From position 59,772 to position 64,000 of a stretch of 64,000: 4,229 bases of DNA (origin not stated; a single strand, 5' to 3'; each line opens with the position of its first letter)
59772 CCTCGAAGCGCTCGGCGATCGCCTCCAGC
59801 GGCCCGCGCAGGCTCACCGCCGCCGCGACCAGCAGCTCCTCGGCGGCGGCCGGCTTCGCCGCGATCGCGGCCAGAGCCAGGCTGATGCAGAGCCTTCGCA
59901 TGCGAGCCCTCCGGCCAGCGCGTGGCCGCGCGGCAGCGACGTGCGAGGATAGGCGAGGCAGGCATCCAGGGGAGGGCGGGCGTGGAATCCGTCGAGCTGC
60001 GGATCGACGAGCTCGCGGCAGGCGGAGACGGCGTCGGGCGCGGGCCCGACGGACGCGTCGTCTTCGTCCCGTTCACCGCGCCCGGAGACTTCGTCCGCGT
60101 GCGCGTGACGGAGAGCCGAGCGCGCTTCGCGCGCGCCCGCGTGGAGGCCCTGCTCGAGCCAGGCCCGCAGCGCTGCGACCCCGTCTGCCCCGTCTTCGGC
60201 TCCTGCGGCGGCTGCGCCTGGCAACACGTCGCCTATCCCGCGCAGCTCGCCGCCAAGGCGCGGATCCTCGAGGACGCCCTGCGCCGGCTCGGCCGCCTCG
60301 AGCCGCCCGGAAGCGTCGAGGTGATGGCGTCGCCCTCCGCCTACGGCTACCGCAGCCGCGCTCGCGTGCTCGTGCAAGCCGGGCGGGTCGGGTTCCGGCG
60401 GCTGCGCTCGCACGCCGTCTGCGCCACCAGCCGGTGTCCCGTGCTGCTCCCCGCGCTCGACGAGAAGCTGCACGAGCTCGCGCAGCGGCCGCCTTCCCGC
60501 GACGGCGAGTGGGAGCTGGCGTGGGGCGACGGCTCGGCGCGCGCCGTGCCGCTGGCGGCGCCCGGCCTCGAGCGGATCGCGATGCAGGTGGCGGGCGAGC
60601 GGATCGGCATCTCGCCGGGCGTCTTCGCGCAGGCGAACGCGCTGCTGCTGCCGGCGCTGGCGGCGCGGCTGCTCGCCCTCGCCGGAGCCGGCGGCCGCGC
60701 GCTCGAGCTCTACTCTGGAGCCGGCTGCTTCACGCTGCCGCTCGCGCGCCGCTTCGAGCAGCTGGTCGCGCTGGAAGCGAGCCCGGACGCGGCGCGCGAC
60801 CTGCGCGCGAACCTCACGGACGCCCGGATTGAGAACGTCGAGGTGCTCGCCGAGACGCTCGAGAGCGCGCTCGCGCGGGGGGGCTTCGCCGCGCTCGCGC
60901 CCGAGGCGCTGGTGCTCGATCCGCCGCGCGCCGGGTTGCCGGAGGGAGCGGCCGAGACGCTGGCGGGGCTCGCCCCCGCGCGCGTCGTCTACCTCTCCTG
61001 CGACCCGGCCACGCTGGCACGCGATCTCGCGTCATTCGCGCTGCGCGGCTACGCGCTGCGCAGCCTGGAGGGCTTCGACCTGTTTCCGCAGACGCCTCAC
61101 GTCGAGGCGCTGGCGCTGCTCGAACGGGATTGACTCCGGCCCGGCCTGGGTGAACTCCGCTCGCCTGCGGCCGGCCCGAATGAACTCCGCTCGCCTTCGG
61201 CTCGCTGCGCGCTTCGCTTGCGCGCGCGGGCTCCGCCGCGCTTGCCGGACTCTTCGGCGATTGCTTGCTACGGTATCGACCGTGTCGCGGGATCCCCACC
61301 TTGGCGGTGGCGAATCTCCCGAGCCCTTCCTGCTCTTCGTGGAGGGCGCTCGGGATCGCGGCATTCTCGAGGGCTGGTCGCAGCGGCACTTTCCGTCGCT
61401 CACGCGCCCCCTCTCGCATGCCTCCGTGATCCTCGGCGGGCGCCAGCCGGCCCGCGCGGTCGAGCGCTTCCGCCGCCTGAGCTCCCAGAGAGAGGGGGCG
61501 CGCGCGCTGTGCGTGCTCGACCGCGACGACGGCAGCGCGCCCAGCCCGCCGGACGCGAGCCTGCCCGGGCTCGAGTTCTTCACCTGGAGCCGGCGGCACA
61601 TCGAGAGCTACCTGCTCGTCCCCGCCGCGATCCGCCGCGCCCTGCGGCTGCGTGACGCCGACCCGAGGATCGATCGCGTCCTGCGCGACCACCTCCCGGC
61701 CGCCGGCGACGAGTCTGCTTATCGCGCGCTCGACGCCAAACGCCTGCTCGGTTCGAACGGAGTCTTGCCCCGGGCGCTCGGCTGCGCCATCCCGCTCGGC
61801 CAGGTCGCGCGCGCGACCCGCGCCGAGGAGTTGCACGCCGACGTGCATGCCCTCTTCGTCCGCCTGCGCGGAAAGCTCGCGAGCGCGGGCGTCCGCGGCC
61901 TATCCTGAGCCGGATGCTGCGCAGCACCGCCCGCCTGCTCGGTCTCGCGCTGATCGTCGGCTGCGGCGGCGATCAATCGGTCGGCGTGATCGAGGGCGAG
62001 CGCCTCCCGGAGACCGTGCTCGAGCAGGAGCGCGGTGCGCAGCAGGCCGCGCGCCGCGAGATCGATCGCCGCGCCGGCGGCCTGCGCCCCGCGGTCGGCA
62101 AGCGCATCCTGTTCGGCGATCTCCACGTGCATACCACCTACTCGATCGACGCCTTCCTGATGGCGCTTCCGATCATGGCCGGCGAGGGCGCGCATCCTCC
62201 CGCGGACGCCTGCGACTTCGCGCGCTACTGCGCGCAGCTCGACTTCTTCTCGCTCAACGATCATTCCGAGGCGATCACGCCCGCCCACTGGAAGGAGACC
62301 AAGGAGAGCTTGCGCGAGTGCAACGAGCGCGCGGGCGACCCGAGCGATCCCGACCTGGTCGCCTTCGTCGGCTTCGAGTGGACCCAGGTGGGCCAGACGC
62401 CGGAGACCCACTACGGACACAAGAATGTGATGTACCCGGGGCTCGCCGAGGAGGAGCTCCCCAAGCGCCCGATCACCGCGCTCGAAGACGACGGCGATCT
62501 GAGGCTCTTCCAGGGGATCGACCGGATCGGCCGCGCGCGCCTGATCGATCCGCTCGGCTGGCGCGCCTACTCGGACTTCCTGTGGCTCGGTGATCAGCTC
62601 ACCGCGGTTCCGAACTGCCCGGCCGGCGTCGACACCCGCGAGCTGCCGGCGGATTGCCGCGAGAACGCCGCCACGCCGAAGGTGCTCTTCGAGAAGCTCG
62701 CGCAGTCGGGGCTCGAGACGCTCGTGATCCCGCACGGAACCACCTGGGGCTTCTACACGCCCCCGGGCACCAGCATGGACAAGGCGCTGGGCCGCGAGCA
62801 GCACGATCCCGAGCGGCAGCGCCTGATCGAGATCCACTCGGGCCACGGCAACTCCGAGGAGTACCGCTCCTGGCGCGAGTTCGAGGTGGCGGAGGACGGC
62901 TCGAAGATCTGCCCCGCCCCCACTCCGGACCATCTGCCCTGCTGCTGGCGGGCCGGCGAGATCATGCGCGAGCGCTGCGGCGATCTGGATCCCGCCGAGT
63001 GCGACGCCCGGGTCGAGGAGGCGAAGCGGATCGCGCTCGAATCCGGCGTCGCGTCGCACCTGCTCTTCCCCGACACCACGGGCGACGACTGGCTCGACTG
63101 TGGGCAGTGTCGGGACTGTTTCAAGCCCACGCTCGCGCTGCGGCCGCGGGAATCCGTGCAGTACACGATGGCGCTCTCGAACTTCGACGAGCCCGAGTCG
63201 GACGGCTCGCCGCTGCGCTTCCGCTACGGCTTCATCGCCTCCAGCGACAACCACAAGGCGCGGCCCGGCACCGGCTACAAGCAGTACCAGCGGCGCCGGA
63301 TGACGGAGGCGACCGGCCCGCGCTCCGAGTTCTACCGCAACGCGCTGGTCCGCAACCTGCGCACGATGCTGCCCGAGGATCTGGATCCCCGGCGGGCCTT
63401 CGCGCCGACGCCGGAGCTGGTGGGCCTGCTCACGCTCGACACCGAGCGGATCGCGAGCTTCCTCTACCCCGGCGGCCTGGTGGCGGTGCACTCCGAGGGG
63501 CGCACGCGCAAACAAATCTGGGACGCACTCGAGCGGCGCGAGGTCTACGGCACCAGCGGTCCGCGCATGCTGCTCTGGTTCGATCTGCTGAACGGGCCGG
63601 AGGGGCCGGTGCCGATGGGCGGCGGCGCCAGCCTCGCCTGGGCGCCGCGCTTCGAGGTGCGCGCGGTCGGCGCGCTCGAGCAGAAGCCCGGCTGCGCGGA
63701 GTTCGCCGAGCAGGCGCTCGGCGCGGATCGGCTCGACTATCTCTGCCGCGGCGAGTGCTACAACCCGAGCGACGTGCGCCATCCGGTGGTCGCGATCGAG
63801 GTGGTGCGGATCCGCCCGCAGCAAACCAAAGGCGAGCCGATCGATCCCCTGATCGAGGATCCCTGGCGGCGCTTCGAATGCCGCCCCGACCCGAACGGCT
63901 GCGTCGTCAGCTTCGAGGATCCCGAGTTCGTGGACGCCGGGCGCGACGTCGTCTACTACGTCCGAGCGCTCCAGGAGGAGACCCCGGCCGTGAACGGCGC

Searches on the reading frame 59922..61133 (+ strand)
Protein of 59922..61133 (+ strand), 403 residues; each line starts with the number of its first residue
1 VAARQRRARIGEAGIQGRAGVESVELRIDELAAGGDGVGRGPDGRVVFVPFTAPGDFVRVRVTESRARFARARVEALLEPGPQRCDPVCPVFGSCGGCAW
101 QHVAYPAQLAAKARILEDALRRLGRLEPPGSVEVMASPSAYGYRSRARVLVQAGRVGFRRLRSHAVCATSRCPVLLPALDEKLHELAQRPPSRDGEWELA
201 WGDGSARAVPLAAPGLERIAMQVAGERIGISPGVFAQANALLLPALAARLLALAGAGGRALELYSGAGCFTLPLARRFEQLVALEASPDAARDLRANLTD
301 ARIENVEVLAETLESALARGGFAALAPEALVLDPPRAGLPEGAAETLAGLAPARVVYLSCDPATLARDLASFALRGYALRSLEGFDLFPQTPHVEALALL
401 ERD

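Call 48: search_protein_families(library=pfam, proteins=[window:59922-61133:+])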
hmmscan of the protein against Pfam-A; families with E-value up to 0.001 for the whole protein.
window:59922-61133:+ (403 aa): 3 families
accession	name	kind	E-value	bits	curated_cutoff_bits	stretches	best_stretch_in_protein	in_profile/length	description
PF05958.17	tRNA_U5-meth_tr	-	1.9e-18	67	23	1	235-402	179-356/357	tRNA (Uracil-5-)-methyltransferase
PF01938.26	TRAM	-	1.1e-12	48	21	1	24-74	8-60/61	TRAM domain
PF03602.21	Cons_hypoth95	-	0.00016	21.9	24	1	254-336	39-123/182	Conserved hypothetical protein 95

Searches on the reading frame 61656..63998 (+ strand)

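Call 48: search_protein_families(library=pfam, proteins=[window:61656-63998:+])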
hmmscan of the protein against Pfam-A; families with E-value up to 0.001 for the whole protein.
window:61656-63998:+ (781 aa): 1 family
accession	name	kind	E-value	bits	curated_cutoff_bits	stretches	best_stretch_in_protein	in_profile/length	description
PF12228.14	DUF3604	-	3.2e-27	95.7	20.4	2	522-640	322-412/591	Protein of unknown function (DUF3604)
